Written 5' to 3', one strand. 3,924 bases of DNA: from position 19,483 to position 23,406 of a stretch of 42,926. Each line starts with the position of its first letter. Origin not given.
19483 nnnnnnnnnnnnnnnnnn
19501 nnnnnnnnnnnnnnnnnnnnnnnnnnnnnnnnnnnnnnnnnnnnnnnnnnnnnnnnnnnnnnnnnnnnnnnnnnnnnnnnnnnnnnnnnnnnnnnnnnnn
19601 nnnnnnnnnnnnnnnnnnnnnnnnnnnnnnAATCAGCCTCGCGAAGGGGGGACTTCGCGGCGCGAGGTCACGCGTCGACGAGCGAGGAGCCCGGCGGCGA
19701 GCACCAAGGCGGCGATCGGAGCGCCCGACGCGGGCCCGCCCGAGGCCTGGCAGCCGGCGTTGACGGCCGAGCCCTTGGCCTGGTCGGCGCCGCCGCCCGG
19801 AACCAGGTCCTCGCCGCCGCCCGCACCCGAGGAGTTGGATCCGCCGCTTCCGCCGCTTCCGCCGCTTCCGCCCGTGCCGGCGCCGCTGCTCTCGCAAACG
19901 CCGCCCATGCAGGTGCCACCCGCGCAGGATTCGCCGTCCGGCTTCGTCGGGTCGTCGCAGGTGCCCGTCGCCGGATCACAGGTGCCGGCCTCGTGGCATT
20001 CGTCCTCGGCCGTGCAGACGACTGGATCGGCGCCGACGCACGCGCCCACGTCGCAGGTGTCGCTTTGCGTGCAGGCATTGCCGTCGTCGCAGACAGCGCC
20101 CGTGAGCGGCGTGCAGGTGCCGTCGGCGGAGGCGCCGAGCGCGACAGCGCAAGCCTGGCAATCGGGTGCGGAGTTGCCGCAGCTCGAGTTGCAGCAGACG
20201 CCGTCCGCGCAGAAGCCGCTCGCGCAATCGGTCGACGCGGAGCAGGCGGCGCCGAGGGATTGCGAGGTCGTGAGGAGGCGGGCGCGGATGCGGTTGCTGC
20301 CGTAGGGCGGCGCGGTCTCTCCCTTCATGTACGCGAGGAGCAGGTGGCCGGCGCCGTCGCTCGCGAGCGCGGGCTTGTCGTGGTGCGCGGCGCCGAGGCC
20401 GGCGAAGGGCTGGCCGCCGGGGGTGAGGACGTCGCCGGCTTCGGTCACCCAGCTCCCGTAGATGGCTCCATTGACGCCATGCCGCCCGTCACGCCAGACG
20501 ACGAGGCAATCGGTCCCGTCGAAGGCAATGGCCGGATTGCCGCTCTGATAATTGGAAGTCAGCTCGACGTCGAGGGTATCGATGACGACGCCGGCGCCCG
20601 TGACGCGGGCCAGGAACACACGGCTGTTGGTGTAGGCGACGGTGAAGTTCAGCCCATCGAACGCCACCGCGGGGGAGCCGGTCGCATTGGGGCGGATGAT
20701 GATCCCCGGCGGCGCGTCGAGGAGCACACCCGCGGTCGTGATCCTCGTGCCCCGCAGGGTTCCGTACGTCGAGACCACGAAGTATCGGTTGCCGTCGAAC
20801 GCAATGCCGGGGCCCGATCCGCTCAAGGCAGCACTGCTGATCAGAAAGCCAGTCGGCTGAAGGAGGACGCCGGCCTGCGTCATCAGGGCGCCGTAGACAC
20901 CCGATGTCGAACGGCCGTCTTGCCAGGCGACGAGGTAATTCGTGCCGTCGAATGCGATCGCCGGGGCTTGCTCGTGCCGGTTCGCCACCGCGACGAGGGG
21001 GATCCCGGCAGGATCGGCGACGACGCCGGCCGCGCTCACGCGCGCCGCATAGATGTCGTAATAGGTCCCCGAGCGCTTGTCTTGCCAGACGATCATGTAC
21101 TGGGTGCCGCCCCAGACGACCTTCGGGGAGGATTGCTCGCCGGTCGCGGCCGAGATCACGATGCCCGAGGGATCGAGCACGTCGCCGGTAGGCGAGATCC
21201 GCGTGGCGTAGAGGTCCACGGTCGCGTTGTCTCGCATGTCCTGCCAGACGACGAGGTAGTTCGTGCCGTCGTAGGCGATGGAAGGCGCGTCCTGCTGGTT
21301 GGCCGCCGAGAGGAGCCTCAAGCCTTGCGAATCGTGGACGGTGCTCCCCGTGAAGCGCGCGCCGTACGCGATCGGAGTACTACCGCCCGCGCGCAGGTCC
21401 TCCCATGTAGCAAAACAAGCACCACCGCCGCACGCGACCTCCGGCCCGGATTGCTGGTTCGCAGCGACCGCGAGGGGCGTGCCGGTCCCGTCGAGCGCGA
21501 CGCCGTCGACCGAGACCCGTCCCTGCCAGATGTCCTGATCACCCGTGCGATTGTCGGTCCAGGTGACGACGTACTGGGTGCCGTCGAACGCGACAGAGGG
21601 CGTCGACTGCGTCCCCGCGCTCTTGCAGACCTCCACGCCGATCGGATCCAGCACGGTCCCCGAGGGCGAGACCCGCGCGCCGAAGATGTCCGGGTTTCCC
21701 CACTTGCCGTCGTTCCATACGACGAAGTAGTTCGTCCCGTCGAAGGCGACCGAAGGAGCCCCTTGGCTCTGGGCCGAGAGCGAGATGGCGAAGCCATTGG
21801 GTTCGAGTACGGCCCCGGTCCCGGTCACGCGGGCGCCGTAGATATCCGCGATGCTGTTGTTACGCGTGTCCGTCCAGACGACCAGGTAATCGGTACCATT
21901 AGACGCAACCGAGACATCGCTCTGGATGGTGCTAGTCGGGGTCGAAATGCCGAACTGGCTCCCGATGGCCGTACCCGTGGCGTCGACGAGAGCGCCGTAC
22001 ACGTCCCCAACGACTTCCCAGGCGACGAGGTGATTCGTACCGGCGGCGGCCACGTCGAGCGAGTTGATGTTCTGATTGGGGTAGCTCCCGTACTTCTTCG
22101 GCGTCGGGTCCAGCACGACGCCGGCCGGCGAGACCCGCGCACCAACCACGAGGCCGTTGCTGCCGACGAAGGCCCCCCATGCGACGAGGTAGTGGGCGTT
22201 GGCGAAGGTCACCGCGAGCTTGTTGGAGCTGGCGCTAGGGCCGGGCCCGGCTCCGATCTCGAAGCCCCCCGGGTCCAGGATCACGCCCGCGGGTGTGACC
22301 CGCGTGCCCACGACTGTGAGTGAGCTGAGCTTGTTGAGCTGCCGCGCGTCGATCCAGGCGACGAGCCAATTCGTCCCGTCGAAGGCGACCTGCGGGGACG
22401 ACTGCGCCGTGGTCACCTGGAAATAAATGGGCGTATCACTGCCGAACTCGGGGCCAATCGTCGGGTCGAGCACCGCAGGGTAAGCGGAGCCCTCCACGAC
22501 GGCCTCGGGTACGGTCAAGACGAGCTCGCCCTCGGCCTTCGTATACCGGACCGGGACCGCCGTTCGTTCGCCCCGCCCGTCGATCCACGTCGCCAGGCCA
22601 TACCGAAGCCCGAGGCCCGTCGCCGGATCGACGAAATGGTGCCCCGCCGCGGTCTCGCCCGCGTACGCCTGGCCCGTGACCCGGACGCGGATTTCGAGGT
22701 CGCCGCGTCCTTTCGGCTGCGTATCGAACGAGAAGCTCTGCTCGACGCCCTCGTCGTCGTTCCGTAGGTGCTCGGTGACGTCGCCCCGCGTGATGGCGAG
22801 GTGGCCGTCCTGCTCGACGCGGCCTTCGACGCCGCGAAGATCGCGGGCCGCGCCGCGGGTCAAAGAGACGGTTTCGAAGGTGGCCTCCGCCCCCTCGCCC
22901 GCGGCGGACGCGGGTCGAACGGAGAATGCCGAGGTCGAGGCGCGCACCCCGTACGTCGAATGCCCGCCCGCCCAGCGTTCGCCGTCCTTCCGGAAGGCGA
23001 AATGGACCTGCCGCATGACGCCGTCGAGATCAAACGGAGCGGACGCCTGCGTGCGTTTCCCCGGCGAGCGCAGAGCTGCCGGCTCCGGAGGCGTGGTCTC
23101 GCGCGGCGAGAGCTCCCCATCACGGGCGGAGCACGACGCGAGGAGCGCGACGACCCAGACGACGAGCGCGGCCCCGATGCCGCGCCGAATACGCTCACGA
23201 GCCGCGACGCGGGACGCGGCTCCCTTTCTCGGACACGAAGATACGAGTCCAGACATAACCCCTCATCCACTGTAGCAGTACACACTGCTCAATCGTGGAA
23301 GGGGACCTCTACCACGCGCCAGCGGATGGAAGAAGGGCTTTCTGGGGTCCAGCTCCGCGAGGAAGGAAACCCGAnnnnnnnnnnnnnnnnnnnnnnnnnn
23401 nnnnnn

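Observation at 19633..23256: Lipoprotein with ~17 tandem ~48-aa repeats + Myxococcus Cys-rich module + MYXO-CTERM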

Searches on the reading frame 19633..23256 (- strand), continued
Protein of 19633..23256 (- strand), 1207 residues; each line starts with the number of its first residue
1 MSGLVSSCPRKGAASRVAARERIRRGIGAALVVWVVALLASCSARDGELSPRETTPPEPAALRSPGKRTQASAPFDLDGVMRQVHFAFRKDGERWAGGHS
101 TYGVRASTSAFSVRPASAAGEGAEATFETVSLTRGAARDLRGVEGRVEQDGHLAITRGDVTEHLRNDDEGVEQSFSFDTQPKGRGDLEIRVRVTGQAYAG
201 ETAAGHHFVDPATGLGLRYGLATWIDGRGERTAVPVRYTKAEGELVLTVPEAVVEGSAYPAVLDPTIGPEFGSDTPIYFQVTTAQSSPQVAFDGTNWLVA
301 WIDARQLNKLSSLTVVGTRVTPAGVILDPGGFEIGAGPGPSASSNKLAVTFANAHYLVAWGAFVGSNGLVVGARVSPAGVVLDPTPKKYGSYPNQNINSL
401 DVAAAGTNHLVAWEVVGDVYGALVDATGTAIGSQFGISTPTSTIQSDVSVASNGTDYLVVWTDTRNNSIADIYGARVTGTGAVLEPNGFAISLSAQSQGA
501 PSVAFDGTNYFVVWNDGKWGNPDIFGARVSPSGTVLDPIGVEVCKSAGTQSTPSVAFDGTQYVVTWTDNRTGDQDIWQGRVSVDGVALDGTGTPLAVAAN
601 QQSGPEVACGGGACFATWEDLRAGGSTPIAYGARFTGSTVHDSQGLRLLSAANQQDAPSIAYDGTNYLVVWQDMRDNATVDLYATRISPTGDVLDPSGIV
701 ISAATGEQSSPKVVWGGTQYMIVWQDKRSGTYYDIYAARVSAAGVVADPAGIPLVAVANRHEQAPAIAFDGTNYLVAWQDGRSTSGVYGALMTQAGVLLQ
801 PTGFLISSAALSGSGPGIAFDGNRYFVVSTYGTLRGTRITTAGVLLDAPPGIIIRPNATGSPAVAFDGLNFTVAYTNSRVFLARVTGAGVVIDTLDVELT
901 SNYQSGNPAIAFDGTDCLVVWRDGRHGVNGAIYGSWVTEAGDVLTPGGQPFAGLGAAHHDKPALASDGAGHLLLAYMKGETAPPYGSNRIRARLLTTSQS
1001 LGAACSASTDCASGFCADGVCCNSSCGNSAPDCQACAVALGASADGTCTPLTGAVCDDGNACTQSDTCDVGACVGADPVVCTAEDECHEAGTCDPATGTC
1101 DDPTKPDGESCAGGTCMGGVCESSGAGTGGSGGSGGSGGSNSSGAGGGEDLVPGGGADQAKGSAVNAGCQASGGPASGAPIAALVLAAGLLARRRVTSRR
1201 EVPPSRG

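Call 50: find_encoding_contigs(protein=P0021, flank=6000, max_places=1)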
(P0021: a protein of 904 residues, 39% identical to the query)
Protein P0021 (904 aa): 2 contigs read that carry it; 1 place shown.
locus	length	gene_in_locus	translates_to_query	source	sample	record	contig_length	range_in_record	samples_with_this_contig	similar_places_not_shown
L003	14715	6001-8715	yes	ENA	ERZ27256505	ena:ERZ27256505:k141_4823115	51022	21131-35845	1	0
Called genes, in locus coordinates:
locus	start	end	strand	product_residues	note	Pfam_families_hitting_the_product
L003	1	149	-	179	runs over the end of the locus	PF00227:Proteasome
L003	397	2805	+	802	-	-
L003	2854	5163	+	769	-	PF16819:DUF5074 (faint), PF25174:Beta-prop_THOC3 (faint), PF08450:SGL (weak)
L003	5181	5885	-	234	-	-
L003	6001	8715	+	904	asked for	PF12396:DUF3659 (faint), PF27743:CTXL_C (faint)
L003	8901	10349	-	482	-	PF26094:HTH_TSHZ3 (faint)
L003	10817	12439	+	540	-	PF01368:DHH, PF02272:DHHA1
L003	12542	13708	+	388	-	PF17785:PUA_3, PF02005:TRM (weak), PF10672:Methyltrans_SAM, PF02475:TRM5-TYW2_MTfase (weak), PF03602:Cons_hypoth95, PF06325:PrmA (weak), PF13847:Methyltransf_31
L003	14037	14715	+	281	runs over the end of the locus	PF00175:NAD_binding_1 (faint), PF10418:DHODB_Fe-S_bind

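Call 55: find_related_loci(query=window:19633-23256:-, collection=genome_contigs, flank=10000)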
Query window:19633-23256:- (1207 aa) in genome_contigs; peptide patterns used: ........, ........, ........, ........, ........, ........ (x = any residue, [..] = any of these).
33 stretches matched a pattern; 4 encode a relative of the query (tblastn E <= 1e-3); 4 distinct loci.
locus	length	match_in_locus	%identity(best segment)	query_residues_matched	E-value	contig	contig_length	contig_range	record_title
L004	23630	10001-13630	74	1-1181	0e+0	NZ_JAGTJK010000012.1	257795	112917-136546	Polyangium jinanense strain SDU13 Scaffold12, whole genome shotgun sequence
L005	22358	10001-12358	35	285-1069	9e-97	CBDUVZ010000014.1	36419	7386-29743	MAG TPA_asm: uncultured bacterium isolate SRR22302353_binner123_Refined_16 genome assembly, contig: ERZ25073599.270, who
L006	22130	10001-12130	32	283-989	3e-85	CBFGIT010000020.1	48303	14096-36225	MAG: candidate division WOR-3 bacterium isolate JZ-4_202302_bins_70.1 genome assembly, contig: NODE_20_length_48303_cov_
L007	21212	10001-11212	30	410-736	5e-22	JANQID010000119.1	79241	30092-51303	MAG: Chloroflexaceae bacterium isolate PL24a_bin.39 k99_1114280, whole genome shotgun sequence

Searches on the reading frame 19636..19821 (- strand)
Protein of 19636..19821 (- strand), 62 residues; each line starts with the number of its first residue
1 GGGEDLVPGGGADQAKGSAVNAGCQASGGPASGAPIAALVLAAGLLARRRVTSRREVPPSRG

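Call 7: search_protein_families(library=pfam, proteins=[window:19636-19821:-], max_evalue=10)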
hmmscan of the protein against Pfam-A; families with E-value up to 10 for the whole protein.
seq(62 aa): 0 families

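Call 8: search_protein_families(library=ncbifam, proteins=[window:19636-19821:-], max_evalue=10)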
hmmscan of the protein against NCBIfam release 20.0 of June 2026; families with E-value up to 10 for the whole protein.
seq(62 aa): 6 families
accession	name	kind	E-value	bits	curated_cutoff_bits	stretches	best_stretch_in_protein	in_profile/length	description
TIGR03382.1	GC_trans_RRR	domain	5.9e-05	23.6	15.85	1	23-50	1-27/27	MYXO-CTERM sorting domain-containing protein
TIGR03901.2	MYXO-CTERM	domain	6.2e-05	23.3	20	1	23-50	5-32/34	MYXO-CTERM sorting domain-containing protein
NF041936.1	MXAN_0125_fam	equivalog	0.038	14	65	1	19-50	141-169/169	MXAN_0125 family MYXO-CTERM protein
NF038356.1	actino_DLW39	hypoth_equivalog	0.066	13.1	24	1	37-55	6-24/38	DLW-39 family protein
TIGR03867.1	MprA_tail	equivalog_domain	0.09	13.3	19.7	1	37-50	11-26/27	MprA protease, GlyGly-CTERM protein-sorting domain-containing form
TIGR00718.1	sda_alpha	equivalog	0.39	9.7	243.2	1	14-44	156-186/300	L-serine ammonia-lyase, iron-sulfur-dependent, subunit alpha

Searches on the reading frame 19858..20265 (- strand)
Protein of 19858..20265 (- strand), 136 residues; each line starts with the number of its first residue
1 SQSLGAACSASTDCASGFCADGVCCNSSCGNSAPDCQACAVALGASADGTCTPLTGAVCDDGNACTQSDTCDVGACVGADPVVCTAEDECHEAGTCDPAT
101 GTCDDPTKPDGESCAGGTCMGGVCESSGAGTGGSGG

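Call 7: search_protein_families(library=pfam, proteins=[window:19858-20265:-], max_evalue=10)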
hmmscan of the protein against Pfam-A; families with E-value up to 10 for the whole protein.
seq(136 aa): 0 families

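Call 8: search_protein_families(library=ncbifam, proteins=[window:19858-20265:-], max_evalue=10)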
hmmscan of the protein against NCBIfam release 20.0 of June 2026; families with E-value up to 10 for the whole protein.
seq(136 aa): 0 families

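Call 47: search_solved_structures(query=A2, max_evalue=1, show_alignments=2)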
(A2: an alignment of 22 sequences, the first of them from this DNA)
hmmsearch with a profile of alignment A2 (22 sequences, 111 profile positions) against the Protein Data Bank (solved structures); distinct sequences matched with E-value up to 1: 0.

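Call 48: search_protein_families(library=pfam, alignment_id=A2, max_evalue=1)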
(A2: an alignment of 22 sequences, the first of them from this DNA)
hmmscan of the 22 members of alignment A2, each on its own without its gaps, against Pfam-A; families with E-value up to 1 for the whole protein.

A. member 1, seq(123 aa): 0 families

B. families by the number of members that match (of 22 scanned): 3 families
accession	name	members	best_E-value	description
PF00200.28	Disintegrin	2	7.5e-14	Disintegrin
PF23416.1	DUF7107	1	0.032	Domain of unknown function (DUF7107)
PF25543.1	zf-CCCH_tandem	1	0.84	Tandem CCCH zinc finger domains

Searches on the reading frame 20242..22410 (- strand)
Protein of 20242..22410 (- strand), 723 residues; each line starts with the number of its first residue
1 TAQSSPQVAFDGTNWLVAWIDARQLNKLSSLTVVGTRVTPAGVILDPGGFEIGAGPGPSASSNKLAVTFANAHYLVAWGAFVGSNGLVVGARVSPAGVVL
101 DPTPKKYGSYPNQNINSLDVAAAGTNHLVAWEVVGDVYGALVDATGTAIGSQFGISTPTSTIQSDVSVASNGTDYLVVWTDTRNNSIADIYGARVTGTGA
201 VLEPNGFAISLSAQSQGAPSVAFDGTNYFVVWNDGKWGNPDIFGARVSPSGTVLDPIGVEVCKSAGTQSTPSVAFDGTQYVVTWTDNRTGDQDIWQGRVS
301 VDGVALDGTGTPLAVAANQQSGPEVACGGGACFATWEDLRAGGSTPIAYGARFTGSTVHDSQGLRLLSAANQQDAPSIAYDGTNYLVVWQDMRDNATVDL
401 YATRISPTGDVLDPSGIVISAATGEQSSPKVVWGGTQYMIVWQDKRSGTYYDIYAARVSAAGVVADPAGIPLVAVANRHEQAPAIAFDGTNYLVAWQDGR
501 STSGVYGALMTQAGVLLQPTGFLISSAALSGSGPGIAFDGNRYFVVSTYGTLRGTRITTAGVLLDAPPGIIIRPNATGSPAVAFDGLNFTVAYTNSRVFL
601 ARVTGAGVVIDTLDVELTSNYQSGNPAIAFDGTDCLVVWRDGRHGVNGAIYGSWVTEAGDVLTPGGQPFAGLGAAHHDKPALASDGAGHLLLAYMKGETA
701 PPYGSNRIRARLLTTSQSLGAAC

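Call 68: search_protein_representatives(protein=window:20242-22410:-)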
Query: 723 residues. Proteins with E-value up to 0.001 (for the whole library): 19808; up to 1e-10: 12740; up to 1e-30: 4387. The best 150 are listed.
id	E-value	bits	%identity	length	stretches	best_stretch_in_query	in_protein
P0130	2.2e-221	753.5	50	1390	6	188-527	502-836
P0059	1.6e-218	744.1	45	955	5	136-498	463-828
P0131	6.1e-201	685.9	39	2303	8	124-527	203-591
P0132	2.2e-200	684.1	49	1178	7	368-503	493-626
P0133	3.4e-196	670.2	51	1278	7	371-528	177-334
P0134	3.0e-194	663.8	49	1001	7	373-500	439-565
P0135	4.8e-194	663.1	48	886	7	360-500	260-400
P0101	2.3e-193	660.9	44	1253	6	188-501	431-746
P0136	1.1e-192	658.6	49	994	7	369-528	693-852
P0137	3.6e-192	656.9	43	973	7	189-539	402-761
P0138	1.7e-190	651.4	42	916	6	187-498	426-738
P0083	1.7e-188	644.7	45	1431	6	163-444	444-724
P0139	6.3e-186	636.3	42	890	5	188-508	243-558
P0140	5.1e-183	626.7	49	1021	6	167-523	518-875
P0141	5.3e-183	626.6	48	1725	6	188-498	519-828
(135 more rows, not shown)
